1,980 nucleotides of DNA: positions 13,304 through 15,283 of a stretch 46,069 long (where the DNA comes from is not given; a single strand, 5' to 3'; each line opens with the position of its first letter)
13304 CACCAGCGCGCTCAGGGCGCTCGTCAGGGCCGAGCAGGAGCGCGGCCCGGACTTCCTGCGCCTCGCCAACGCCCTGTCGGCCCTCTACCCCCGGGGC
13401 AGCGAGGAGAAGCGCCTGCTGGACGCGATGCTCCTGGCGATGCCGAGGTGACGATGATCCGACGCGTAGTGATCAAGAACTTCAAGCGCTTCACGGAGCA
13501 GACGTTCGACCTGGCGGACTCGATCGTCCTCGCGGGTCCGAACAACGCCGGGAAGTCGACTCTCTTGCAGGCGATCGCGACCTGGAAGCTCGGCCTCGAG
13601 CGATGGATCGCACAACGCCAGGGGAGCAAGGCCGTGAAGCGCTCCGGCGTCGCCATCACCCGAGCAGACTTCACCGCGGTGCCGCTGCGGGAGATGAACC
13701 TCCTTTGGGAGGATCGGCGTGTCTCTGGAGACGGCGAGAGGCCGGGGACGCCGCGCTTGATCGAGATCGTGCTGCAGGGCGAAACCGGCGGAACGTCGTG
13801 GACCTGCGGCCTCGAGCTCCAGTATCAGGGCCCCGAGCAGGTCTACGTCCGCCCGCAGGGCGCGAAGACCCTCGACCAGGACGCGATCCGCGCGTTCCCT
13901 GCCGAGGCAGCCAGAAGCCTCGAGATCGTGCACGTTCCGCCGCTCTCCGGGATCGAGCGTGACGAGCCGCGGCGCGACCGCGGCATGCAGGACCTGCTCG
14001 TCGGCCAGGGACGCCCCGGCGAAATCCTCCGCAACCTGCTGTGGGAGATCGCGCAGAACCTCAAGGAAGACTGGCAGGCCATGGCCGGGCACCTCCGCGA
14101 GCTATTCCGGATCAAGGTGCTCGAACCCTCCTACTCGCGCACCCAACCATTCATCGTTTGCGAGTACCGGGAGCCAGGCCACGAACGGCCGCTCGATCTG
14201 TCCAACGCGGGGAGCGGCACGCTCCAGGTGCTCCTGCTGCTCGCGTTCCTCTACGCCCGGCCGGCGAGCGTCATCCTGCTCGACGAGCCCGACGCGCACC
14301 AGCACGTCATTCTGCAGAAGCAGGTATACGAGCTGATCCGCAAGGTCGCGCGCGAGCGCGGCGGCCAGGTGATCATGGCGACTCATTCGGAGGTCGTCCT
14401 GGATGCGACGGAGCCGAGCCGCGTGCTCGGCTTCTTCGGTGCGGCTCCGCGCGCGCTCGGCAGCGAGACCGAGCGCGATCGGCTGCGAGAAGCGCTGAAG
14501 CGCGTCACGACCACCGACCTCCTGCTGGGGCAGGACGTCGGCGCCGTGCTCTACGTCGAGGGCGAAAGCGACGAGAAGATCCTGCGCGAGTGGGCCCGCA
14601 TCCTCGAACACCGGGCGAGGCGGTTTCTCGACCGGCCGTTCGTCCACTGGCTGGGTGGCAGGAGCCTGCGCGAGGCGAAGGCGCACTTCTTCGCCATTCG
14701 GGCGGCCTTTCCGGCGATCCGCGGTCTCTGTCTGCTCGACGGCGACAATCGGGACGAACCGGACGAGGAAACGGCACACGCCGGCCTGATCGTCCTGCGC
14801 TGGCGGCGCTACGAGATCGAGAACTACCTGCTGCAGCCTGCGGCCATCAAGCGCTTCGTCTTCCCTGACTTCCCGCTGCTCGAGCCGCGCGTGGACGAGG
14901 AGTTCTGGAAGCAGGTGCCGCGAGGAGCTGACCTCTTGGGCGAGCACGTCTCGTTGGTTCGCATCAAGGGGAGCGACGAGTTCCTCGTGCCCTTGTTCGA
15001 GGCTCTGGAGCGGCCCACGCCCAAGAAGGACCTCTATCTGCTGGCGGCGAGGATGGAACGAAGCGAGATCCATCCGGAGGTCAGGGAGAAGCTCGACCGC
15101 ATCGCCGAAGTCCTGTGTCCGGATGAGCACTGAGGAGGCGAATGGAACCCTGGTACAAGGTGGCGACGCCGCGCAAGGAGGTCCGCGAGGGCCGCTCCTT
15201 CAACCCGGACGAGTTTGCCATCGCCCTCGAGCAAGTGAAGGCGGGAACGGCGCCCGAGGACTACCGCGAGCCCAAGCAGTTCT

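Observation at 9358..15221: Cassette slot between methylase stop and DUF499 start: three ATPase modules, each preceded by a diverged copy of the methylase 3' end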

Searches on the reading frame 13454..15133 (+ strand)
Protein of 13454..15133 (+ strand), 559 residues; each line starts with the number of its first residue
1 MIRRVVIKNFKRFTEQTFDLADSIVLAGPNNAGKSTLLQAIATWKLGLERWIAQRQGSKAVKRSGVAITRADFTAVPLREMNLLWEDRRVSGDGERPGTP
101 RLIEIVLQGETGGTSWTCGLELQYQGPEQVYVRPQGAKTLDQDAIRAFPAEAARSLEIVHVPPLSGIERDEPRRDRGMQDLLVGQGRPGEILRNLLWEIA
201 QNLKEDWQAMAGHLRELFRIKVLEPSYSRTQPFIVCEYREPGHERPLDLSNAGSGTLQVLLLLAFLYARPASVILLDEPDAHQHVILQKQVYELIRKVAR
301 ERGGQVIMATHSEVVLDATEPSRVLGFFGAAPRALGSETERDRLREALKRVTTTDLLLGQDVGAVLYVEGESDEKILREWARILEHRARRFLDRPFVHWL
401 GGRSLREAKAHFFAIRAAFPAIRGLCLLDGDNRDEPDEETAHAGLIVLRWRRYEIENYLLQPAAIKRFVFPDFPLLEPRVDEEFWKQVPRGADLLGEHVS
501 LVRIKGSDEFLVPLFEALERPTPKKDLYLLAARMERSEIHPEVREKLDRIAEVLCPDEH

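Call 11: search_protein_families(library=pfam, proteins=[window:13454-15133:+], max_evalue=0.01)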
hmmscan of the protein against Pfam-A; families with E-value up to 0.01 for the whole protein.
window:13454-15133:+ (559 aa): 8 families
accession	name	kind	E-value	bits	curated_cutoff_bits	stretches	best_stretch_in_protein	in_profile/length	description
PF13304.12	AAA_21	-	9.4e-24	85.4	27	2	236-317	222-304/304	AAA domain, putative AbiEii toxin, Type IV TA system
PF13175.12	AAA_15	-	2.4e-22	80.5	32.1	2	199-313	256-371/374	AAA ATPase domain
PF02463.25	SMC_N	-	1.8e-09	37.8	40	1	1-50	1-52/220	RecF/RecN/SMC N terminal domain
PF13476.12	AAA_23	-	4.7e-07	31.1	27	1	4-42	1-40/201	AAA domain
PF13514.12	AAA_27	-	1.7e-05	24.9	22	1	2-49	3-54/206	AAA domain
PF13555.12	AAA_29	-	1.8e-05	24.8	27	1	3-43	2-44/61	P-loop containing region of AAA domain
PF00005.33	ABC_tran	-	0.00036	21.6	25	0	23-43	13-33/137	ABC transporter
PF13481.12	AAA_25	-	0.00061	19.9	27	0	356-409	62-121/195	AAA domain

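Call 12: search_protein_families(library=padloc, proteins=[window:13454-15133:+], max_evalue=0.01)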
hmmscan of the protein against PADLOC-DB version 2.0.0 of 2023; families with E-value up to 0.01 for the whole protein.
window:13454-15133:+ (559 aa): 138 families (the best 25 are shown)
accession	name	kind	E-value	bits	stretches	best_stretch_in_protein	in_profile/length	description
PDLC03878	NsnB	-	3.2e-25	87.6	2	224-318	189-283/345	-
PDLC02979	AriA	-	6.2e-24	83.5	2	211-315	260-372/373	-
PDLC02980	AriA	-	1e-23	82.8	2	238-317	224-304/304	-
PDLC02981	AriAB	-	2.5e-21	74.1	2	255-466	313-528/694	-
PDLC04135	mad3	-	1.6e-20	72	2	258-321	269-331/374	mads_3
PDLC04180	HEC-01A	-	7e-16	56.4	2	254-322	257-329/382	-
PDLC04182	HEC-01A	-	3.2e-15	54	1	188-324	222-359/406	-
PDLC00070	GajA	-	4e-15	53.5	2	2-41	3-42/596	AAA ATPase domain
PDLC04175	HEC-01A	-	6.3e-15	53.1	2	194-324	189-320/363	-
PDLC02335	AbiLi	-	8.3e-15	52.7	1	1-319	49-243/326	AbiLi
PDLC02358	Old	-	1.7e-14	51.5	2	2-42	4-44/578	Old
PDLC00102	GajA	-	2.9e-14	50.4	2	1-42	2-44/532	AAA ATPase domain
PDLC04179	HEC-01A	-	3e-14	51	2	237-325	325-414/459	-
PDLC00075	GajA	-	7.4e-14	49.1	2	264-389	261-383/536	AAA ATPase domain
PDLC04393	PDC-M07A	-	1.3e-13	48.7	2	244-322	280-359/435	-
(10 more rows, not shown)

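Call 53: search_solved_structures(query=window:13454-15133:+, max_evalue=0.01)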
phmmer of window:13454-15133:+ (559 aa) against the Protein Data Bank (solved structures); distinct sequences matched with E-value up to 0.01: 13.
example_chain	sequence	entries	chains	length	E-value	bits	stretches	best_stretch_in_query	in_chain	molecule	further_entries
6p74_A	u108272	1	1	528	1.7e-05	27.3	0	1-42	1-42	Putative ATP-dependent endonuclease of the OLD family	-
8ipq_B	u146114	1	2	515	3.8e-05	26.1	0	242-319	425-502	Transmembrane ATP-binding protein ABC transporter cydD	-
8ipr_C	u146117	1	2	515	0.0001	24.7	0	242-319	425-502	Transmembrane ATP-binding protein ABC transporter cydD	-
1e69_A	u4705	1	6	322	0.00075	21.8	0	236-320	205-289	CHROMOSOME SEGREGATION SMC PROTEIN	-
9oko_D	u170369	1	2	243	0.0013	21.1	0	241-313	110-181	High-affinity zinc transporter ATPase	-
3ozx_A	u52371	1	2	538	0.0014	21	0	250-339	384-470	RNase L inhibitor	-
9okq_D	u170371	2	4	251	0.0014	20.9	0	241-313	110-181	High-affinity zinc transporter ATPase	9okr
3j15_B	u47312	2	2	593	0.0031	19.8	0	251-349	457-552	ABC transporter ATP-binding protein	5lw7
3bk7_A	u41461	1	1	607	0.0034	19.7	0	251-349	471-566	ABC transporter ATP-binding protein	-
5yv5_A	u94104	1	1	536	0.0036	19.6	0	250-350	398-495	ATPase RIL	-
9okp_D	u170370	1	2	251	0.0037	19.6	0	241-313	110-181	High-affinity zinc transporter ATPase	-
1yqt_A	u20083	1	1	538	0.0037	19.5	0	250-350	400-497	RNase l inhibitor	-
9nlj_U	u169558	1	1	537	0.008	18.4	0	252-319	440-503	Uup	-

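Call 84: predict_structure(protein=window:13454-15133:+)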
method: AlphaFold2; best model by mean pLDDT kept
length: 559 residues; sequences in the alignment: 1
mean_pLDDT: 32.9   pTM: 0.22
mean pLDDT of the five models: 32.9, 30.2, 29.1, 28.4, 27.1
residues with pLDDT >= 90: 0; 70-90: 0; 50-70: 6; < 50: 553
segments of 3 or more residues with pLDDT < 50: 1-540, 550-559
pLDDT, mean of each block of 10 residues (from residue 1): 22 22 23 33 37 34 26 27 34 38 39 38 37 36 32 29 26 28 30 36 35 37 32 35 32 39 42 36 30 44 40 37 33 33 40 30 27 35 36 27 30 31 29 31 27 29 25 24 31 28 32 37 34 37 50 42
secondary structure, 60 per line:
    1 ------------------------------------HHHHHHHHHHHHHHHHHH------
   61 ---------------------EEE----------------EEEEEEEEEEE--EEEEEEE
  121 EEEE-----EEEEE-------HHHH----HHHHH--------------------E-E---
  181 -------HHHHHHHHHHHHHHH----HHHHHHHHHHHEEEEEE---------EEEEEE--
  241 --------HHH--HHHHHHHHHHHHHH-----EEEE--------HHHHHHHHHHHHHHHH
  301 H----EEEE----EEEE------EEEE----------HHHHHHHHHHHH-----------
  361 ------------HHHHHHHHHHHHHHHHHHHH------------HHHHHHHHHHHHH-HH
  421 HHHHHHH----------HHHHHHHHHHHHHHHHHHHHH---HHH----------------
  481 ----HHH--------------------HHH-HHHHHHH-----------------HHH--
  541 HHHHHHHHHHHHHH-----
elements in order: H37-54 E82-84 E101-111 E114-124 E130-134 H142-145 H150-154 H188-202 H207-217 E218-223 E233-238 H254-267 E273-276 H285-301 E306-309 E314-317 E324-327 H338-349 H373-392 H405-417 H419-427 H438-458 H512-518 H541-554

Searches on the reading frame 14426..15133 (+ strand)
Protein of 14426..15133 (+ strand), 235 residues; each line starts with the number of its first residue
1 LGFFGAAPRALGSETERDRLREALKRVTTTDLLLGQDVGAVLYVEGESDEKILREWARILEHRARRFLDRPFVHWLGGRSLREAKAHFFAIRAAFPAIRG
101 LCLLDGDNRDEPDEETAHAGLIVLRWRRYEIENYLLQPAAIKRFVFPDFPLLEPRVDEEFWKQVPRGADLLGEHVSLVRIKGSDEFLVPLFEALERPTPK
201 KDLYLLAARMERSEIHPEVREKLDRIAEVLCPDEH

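Call 57: search_protein_families(library=pfam, proteins=[window:14426-15133:+], max_evalue=1)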
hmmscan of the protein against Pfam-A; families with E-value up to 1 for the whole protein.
window:14426-15133:+ (235 aa): 1 family
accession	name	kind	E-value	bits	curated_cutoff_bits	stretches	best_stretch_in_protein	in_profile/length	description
PF14491.11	DUF4435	-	0.12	12.6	27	1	41-145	4-99/238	Protein of unknown function (DUF4435)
